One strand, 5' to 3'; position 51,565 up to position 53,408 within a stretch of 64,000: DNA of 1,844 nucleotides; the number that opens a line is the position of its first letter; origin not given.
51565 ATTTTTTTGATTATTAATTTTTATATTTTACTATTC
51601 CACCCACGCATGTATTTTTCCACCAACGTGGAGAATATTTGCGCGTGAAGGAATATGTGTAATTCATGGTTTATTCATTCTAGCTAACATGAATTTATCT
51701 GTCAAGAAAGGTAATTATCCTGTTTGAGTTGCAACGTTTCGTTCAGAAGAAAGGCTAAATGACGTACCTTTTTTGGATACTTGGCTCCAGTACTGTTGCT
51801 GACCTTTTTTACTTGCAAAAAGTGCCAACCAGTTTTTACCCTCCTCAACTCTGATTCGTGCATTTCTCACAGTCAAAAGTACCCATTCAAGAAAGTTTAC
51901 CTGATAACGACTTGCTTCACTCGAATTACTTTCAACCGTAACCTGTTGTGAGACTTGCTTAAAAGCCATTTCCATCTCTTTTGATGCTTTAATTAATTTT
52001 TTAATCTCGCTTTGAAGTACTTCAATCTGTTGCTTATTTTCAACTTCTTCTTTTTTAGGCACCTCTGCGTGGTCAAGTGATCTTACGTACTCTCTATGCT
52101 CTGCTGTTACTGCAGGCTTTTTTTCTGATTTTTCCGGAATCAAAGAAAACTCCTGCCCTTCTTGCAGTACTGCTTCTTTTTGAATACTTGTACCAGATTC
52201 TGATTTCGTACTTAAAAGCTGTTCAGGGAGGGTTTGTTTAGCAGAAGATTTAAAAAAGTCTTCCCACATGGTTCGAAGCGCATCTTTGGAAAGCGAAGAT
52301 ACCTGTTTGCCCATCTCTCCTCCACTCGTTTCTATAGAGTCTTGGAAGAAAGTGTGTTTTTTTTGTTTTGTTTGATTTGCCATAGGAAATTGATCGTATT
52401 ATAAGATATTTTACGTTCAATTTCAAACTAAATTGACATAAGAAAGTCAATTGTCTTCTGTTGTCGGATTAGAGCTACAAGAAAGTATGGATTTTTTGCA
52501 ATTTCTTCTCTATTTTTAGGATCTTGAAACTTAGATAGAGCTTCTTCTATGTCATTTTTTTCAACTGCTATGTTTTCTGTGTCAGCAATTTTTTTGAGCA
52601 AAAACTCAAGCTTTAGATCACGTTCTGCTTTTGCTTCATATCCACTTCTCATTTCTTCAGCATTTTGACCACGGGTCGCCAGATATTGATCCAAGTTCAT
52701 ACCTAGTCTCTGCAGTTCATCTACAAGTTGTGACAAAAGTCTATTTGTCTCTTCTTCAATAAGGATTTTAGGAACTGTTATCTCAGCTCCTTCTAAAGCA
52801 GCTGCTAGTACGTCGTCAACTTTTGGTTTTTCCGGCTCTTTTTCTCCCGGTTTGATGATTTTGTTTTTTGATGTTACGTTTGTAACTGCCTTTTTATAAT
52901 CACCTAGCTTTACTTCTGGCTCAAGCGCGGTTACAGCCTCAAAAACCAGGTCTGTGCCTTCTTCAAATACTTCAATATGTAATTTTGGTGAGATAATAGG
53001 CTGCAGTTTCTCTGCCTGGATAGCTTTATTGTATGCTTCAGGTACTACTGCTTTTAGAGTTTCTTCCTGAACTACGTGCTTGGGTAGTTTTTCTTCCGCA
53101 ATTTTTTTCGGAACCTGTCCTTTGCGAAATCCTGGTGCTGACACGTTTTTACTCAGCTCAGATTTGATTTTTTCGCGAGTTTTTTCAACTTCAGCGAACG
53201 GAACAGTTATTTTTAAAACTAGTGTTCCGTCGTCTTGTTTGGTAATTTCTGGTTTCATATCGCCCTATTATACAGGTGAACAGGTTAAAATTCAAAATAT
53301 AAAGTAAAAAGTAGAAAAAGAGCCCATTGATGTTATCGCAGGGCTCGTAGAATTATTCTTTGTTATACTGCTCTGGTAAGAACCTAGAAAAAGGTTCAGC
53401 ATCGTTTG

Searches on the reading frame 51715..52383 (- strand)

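Call 93: search_protein_families(library=pfam, proteins=[window:51715-52383:-], max_evalue=0.001)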
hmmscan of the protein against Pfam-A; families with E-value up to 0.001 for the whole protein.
window:51715-52383:- (222 aa): 1 family
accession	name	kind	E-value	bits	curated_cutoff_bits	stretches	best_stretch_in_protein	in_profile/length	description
PF18904.5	DUF5660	-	1.7e-27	96.2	24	1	112-222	2-109/109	Domain of unknown function (DUF5660)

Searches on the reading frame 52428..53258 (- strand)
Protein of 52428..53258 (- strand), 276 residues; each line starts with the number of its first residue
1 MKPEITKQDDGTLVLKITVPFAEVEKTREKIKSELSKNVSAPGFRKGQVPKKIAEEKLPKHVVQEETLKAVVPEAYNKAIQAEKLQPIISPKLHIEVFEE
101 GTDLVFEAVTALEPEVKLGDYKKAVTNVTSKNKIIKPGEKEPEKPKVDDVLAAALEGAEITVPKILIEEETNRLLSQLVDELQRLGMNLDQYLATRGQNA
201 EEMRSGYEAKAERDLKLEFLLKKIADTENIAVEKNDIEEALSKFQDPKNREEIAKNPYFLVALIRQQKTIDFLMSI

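Call 93: search_protein_families(library=pfam, proteins=[window:52428-53258:-], max_evalue=0.001)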
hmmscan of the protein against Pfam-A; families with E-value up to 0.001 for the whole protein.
window:52428-53258:- (276 aa): 2 families
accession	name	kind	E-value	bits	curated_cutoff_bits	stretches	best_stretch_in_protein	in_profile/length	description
PF05697.18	Trigger_N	-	5.6e-29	101.7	22.2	1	1-128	1-125/144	Bacterial trigger factor protein (TF)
PF05698.19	Trigger_C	-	3e-21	76.6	22.7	1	146-248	25-127/162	Bacterial trigger factor protein (TF) C-terminus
